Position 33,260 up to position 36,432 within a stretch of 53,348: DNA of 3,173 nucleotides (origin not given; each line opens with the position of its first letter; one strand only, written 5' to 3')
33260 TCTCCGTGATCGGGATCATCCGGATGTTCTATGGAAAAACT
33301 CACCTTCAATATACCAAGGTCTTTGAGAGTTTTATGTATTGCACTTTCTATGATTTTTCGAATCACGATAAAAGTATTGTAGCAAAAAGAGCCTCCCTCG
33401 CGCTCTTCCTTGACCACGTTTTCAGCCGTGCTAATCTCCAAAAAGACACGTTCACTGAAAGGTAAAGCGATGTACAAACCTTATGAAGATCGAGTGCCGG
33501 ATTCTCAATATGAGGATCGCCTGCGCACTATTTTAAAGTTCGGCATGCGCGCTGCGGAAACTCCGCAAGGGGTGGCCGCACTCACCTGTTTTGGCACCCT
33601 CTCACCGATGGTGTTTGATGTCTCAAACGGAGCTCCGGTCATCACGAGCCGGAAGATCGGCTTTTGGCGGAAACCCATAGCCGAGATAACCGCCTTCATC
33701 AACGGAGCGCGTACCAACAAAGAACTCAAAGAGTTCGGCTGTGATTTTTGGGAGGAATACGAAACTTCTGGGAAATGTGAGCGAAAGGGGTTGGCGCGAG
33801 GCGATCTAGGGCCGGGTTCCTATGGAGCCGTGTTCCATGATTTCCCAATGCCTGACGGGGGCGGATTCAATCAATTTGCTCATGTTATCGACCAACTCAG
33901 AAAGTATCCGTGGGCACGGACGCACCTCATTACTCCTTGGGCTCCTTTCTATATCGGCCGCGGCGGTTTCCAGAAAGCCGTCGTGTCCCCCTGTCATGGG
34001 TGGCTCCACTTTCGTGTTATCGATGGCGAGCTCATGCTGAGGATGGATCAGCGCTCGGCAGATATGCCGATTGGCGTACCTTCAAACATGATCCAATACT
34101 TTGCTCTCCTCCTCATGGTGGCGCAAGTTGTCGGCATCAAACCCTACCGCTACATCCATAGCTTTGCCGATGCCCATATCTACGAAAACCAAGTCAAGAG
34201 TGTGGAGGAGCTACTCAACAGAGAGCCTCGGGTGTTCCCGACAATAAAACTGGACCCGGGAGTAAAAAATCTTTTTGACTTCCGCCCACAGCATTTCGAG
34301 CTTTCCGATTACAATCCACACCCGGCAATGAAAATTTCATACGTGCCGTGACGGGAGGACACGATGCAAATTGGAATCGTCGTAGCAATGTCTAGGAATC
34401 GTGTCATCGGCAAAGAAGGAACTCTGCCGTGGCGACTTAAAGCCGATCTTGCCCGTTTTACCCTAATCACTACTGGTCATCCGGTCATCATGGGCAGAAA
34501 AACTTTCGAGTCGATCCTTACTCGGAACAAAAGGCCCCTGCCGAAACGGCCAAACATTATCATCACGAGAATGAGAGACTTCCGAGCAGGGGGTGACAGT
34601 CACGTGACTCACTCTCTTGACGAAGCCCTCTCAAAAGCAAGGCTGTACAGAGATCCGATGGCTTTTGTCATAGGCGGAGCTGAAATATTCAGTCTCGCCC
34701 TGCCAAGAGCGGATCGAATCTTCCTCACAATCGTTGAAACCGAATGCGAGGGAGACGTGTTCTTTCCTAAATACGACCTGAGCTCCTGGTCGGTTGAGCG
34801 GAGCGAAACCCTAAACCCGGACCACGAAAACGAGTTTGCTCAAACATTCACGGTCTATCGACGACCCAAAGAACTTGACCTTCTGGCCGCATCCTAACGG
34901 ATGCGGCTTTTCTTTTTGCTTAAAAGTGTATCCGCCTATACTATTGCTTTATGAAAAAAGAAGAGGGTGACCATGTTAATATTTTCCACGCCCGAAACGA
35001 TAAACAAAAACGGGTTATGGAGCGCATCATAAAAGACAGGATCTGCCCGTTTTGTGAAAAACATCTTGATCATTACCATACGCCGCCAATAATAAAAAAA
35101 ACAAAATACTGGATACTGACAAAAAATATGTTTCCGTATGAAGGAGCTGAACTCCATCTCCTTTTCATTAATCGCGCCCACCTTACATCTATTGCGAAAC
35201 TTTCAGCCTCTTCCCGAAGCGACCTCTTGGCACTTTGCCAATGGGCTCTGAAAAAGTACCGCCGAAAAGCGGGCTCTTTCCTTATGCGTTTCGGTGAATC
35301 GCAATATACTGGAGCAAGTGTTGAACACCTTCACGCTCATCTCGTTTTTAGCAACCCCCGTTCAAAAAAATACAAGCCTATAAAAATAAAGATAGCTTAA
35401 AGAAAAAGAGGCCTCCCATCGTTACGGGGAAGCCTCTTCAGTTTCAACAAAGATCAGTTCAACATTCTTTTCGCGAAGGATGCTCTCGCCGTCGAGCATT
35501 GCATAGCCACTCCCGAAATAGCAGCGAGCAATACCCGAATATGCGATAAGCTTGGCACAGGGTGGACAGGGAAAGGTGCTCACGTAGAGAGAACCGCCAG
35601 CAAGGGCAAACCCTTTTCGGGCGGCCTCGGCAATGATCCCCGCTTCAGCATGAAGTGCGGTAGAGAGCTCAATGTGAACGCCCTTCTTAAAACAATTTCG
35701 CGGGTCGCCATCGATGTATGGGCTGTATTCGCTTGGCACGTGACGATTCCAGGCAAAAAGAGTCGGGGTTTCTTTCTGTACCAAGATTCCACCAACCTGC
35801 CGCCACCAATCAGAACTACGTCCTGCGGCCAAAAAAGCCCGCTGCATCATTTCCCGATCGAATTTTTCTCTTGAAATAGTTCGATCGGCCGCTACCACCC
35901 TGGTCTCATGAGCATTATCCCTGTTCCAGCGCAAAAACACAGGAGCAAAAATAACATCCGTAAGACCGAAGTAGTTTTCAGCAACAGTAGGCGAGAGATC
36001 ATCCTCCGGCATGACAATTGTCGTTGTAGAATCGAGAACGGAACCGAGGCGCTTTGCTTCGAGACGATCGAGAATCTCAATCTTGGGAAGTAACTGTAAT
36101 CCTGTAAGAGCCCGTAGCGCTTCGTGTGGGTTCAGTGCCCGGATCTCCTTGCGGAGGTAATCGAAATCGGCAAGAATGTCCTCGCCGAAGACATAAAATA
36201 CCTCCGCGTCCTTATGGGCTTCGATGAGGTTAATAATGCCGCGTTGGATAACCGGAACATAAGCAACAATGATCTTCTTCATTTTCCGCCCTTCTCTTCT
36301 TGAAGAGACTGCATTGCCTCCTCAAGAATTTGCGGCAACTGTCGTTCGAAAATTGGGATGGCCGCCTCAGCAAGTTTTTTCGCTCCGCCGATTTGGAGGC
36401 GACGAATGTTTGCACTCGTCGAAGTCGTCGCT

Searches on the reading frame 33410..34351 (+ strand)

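Call 57: search_protein_families(library=pfam, proteins=[window:33410-34351:+], max_evalue=0.001)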
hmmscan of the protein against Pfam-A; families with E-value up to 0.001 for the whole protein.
window:33410-34351:+ (313 aa): 1 family
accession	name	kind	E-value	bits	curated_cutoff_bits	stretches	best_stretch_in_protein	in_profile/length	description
PF00303.24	Thymidylat_synt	-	2.7e-62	210.8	24.3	1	33-310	2-263/266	Thymidylate synthase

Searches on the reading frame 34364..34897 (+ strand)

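Call 57: search_protein_families(library=pfam, proteins=[window:34364-34897:+], max_evalue=0.001)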
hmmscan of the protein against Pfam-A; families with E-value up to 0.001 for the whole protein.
window:34364-34897:+ (177 aa): 1 family
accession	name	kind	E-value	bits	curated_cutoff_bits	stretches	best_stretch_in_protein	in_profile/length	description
PF00186.24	DHFR_1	-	3.7e-51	173.4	25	1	3-167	2-159/159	Dihydrofolate reductase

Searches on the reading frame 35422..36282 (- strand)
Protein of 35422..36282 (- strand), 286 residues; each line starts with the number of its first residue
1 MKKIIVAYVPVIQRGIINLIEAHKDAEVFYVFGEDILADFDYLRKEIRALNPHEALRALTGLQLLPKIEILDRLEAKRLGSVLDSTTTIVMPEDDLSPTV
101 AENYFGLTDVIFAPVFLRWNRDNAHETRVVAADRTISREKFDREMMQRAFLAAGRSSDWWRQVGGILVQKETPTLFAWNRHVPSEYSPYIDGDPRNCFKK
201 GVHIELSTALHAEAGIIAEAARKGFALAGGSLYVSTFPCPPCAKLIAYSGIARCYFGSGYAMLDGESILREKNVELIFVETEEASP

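Call 57: search_protein_families(library=pfam, proteins=[window:35422-36282:-], max_evalue=0.001)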
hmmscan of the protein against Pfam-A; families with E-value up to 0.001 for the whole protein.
window:35422-36282:- (286 aa): 2 families
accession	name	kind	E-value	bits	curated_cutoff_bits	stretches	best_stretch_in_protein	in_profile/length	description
PF00383.29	dCMP_cyt_deam_1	-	1.2e-12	48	25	1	141-257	3-101/102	Cytidine and deoxycytidylate deaminase zinc-binding region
PF14437.12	MafB19-deam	-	6.3e-07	29.8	27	1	145-260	7-103/142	MafB19-like deaminase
